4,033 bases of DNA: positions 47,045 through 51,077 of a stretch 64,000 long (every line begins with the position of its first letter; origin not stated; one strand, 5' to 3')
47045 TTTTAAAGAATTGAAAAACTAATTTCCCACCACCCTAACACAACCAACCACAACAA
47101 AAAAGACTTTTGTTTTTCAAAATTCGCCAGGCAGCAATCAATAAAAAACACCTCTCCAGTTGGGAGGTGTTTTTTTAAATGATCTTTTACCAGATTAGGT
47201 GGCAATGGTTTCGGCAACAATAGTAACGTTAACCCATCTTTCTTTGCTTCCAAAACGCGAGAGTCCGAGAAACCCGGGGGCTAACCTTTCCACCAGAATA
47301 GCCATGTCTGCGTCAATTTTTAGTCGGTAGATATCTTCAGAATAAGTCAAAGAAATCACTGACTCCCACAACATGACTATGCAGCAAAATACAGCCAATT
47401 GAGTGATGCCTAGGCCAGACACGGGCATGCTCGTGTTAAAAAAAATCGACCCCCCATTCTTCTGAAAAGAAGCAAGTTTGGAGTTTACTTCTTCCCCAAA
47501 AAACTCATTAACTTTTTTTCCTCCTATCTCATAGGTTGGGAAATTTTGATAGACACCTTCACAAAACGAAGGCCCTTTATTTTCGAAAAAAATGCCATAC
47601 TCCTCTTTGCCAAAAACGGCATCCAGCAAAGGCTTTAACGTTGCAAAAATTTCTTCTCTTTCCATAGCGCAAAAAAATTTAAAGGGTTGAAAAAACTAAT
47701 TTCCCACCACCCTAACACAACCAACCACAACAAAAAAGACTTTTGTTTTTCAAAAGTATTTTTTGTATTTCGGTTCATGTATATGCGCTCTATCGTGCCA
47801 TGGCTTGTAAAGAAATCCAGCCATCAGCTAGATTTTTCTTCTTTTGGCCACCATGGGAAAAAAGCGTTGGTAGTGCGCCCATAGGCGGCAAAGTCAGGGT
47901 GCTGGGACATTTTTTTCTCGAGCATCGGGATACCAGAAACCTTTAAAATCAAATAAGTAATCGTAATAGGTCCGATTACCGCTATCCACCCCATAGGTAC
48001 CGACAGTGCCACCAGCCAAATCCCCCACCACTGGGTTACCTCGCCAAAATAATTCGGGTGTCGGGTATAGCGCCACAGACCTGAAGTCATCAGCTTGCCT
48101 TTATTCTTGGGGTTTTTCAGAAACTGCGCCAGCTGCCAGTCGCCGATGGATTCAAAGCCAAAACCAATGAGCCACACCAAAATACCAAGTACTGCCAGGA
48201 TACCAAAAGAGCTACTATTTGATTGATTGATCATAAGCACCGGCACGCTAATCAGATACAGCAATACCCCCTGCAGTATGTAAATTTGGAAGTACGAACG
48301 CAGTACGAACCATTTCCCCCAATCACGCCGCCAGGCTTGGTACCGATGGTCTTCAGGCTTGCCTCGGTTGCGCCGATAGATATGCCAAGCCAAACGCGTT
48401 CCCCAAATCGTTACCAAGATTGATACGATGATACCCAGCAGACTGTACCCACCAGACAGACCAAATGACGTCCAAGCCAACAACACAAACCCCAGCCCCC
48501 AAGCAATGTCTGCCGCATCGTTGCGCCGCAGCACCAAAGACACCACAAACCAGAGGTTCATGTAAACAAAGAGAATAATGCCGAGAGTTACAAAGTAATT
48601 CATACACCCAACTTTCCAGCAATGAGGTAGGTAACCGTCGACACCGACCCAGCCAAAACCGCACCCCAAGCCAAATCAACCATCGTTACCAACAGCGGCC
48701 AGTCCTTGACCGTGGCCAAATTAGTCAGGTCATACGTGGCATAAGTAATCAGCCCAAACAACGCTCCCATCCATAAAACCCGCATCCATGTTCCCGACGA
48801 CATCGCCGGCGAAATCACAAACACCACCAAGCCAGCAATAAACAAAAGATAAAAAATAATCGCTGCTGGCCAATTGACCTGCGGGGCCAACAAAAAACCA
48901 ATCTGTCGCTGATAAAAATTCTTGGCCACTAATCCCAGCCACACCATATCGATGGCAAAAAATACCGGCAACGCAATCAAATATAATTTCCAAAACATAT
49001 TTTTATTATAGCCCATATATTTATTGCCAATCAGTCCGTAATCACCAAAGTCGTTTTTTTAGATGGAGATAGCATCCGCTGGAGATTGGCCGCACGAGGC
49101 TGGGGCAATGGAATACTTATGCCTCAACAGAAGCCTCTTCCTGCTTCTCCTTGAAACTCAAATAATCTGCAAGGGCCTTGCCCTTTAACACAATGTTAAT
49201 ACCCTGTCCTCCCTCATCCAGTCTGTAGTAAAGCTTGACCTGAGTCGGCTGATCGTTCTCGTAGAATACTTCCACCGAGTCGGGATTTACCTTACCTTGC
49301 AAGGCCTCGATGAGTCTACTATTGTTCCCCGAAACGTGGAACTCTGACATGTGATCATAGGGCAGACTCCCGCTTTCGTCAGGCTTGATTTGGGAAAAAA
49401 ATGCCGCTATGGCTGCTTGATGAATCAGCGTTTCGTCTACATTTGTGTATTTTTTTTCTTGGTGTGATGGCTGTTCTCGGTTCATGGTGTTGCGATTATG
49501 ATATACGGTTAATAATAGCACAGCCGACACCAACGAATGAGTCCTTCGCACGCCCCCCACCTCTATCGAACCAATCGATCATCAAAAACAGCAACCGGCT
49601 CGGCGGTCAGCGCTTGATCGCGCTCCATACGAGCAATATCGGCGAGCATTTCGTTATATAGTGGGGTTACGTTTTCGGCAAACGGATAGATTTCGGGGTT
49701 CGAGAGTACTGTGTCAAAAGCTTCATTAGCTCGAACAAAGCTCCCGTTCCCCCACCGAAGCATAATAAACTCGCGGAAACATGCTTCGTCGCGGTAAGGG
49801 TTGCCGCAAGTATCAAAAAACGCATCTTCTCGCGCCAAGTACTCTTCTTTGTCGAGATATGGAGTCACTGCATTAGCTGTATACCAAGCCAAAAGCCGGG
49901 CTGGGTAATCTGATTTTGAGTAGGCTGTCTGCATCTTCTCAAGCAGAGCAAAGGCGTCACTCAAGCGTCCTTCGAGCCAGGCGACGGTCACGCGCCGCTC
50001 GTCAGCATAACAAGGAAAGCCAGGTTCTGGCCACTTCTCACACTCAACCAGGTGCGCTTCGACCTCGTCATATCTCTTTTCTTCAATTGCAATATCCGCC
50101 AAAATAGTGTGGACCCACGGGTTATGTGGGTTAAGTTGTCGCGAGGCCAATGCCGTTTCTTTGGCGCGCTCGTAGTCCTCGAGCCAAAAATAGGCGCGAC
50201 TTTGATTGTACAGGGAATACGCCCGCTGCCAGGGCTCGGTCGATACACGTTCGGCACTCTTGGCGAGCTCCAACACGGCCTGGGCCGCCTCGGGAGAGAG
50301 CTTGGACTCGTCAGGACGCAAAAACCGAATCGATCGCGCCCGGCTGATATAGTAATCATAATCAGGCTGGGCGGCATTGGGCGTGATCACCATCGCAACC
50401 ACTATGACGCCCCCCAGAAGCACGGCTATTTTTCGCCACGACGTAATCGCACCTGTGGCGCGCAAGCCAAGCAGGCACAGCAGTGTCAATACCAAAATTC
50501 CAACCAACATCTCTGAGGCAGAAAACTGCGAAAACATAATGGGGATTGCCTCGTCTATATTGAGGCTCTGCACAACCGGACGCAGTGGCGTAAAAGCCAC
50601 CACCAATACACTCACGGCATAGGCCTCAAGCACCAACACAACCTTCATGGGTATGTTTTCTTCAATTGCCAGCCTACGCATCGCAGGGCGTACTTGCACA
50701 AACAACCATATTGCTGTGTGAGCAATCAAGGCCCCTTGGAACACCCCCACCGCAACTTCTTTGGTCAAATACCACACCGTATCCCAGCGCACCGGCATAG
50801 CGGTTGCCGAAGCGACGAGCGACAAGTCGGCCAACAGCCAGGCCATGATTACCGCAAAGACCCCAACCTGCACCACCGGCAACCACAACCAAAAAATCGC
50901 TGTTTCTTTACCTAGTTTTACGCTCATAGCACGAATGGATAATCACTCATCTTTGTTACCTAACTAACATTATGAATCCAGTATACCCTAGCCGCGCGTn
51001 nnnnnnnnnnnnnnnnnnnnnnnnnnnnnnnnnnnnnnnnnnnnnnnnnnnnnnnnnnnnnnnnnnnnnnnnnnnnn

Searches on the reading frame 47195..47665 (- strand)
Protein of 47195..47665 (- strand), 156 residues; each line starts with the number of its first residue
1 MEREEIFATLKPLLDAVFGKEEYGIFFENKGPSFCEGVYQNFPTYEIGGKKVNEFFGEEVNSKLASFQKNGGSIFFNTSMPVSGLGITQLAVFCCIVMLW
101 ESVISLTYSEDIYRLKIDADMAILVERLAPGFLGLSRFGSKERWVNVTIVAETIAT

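Call 7: search_protein_families(library=pfam, proteins=[window:47195-47665:-], max_evalue=1)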
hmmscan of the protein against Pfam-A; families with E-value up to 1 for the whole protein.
window:47195-47665:- (156 aa): 1 family
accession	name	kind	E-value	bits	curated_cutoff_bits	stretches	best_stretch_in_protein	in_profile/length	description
PF15133.11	TASL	-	0.36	10.9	27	1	32-64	116-148/300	TLR adaptor interacting with SLC15A4 on the lysosome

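Call 13: find_homologous_proteins(query=window:47195-47665:-, max_evalue=0.01)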
Query window:47195-47665:- (156 aa): 1 proteins with E <= 0.01 among 28 candidates.
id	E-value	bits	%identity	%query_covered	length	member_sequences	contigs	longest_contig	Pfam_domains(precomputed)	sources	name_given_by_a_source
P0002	2.4e-98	344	100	100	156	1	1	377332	-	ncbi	-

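Call 15: find_encoding_contigs(protein=P0002, flank=10000, max_places=6)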
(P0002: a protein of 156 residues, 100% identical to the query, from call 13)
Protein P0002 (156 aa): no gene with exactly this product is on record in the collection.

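Call 31: predict_structure(protein=window:47195-47665:-)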
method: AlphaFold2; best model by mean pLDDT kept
length: 156 residues; sequences in the alignment: 1
mean_pLDDT: 40.2   pTM: 0.28
mean pLDDT of the five models: 40.2, 40.1, 39.2, 39.2, 36.1
residues with pLDDT >= 90: 0; 70-90: 0; 50-70: 13; < 50: 143
segments of 3 or more residues with pLDDT < 50: 1-57, 59-61, 63-114, 127-156
pLDDT, mean of each block of 10 residues (from residue 1): 40 39 30 35 40 48 45 32 38 46 44 49 50 40 37 25
secondary structure, 60 per line:
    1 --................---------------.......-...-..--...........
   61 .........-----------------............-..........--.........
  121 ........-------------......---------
elements in order: H3-18 H34-40 H52-69 H87-98 E103-109 E112-118 H119-128 E142-147

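Call 38: search_protein_families(library=phrogs, proteins=[window:47195-47665:-], max_evalue=1)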
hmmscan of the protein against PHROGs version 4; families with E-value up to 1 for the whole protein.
window:47195-47665:- (156 aa): 0 families

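Call 39: search_protein_families(library=padloc, proteins=[window:47195-47665:-], max_evalue=1)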
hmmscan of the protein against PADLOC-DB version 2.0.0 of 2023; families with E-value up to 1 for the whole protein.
window:47195-47665:- (156 aa): 0 families

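Call 40: search_protein_families(library=ncbifam, proteins=[window:47195-47665:-], max_evalue=1)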
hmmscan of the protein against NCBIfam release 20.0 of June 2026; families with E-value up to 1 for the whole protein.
window:47195-47665:- (156 aa): 0 families

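Call 46: search_protein_representatives(protein=window:47195-47665:-)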
Query: 156 residues. Proteins with E-value up to 0.001 (for the whole library): 2; up to 1e-10: 1; up to 1e-30: 1. The best 2 are listed.
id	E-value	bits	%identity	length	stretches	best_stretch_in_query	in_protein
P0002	7.6e-99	344.2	100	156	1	1-156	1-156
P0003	2.0e-07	47.3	36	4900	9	54-89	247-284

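Call 79: search_solved_structures(query=window:47195-47665:-, max_evalue=5)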
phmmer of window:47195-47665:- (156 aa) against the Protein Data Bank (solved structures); distinct sequences matched with E-value up to 5: 1.
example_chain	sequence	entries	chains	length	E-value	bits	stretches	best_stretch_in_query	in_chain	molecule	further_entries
1q1v_A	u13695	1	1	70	1.6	11.9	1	32-51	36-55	DEK protein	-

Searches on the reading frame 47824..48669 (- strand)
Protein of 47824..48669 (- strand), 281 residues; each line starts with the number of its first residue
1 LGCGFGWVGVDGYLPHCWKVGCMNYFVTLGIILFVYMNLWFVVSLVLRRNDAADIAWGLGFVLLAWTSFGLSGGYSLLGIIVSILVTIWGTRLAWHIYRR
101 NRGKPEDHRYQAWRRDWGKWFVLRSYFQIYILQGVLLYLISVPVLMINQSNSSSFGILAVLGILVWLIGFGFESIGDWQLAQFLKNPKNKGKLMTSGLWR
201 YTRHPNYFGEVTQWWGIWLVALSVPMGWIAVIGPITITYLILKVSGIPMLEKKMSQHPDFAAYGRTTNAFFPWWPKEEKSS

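Call 53: search_protein_families(library=pfam, proteins=[window:47824-48669:-], max_evalue=0.01)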
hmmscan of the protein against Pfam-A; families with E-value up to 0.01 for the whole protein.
window:47824-48669:- (281 aa): 4 families
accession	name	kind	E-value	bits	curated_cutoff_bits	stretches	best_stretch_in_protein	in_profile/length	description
PF06966.17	DUF1295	-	1.6e-77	260.6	20.4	1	40-267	1-235/235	Protein of unknown function (DUF1295)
PF02544.21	Steroid_dh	-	6e-08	33.2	22.6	1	158-226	41-109/150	3-oxo-5-alpha-steroid 4-dehydrogenase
PF04191.18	PEMT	-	2.3e-07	31.6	25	1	162-243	11-91/105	Phospholipid methyltransferase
PF04140.19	ICMT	-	1.1e-05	26.2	24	1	188-239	30-79/95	Isoprenylcysteine carboxyl methyltransferase (ICMT) family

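Call 65: find_encoding_contigs(protein=window:47824-48603:-, flank=3000, max_places=10)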
Protein window:47824-48603:- (259 aa): 3 contigs read that carry it; 3 places shown.
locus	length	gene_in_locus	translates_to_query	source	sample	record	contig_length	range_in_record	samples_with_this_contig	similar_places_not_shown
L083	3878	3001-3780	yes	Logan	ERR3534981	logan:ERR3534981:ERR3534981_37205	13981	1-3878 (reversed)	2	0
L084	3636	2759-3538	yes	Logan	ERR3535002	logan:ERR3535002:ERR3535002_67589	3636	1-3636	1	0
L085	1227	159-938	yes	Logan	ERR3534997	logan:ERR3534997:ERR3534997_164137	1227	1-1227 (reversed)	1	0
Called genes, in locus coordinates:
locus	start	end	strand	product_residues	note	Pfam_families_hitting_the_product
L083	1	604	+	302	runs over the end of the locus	PF14338:Mrr_N, PF04471:Mrr_cat, PF22722:NA-iREase1, PF13156:Mrr_cat_2 (weak)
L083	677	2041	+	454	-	PF14559:TPR_19 (faint)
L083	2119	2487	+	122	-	-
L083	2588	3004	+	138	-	PF09945:DUF2177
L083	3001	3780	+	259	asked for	PF06966:DUF1295, PF02544:Steroid_dh, PF04191:PEMT, PF04140:ICMT (weak)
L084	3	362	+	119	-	?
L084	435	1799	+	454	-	PF14559:TPR_19 (faint)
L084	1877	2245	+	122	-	-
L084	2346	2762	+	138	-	PF09945:DUF2177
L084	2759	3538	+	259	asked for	PF06966:DUF1295, PF02544:Steroid_dh, PF04191:PEMT, PF04140:ICMT (weak)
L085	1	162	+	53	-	?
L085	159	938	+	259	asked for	PF06966:DUF1295, PF02544:Steroid_dh, PF04191:PEMT, PF04140:ICMT (weak)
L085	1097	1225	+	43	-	?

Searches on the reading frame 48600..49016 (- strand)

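Call 53: search_protein_families(library=pfam, proteins=[window:48600-49016:-], max_evalue=0.01)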
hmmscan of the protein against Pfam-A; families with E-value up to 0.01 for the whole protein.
window:48600-49016:- (138 aa): 1 family
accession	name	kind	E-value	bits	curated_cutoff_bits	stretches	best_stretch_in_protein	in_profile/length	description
PF09945.14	DUF2177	-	1.2e-46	158.3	26.9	1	10-131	3-124/124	Predicted membrane protein (DUF2177)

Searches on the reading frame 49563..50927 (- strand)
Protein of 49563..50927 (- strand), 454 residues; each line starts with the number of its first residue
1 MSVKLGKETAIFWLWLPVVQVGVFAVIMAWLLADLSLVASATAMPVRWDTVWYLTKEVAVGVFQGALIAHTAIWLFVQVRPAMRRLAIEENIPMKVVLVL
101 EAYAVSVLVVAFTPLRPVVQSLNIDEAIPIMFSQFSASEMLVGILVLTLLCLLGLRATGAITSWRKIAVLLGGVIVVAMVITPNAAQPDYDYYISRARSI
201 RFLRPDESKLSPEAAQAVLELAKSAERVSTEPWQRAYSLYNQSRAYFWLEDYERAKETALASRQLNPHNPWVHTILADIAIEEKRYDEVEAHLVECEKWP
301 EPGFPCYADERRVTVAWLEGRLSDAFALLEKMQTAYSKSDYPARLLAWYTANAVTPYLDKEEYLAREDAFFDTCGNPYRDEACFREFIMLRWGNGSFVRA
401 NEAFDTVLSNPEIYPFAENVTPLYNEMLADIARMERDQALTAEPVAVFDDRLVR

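Call 53: search_protein_families(library=pfam, proteins=[window:49563-50927:-], max_evalue=0.01)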
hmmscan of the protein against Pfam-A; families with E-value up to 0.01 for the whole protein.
window:49563-50927:- (454 aa): 5 families
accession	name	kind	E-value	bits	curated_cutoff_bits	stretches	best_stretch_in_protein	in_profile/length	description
PF14559.12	TPR_19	-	1.4e-05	25.8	25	1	250-293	5-48/68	Tetratricopeptide repeat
PF07719.23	TPR_2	-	9e-05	22.8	27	1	236-269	1-34/34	Tetratricopeptide repeat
PF12895.13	ANAPC3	-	0.00011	22.8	27.2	1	225-296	12-82/82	Anaphase-promoting complex, cyclosome, subunit 3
PF13432.12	TPR_16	-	0.0029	18.4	32.7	0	240-288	1-49/65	Tetratricopeptide repeat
PF13428.12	TPR_14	-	0.0058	17.6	23.5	0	243-279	8-44/44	Tetratricopeptide repeat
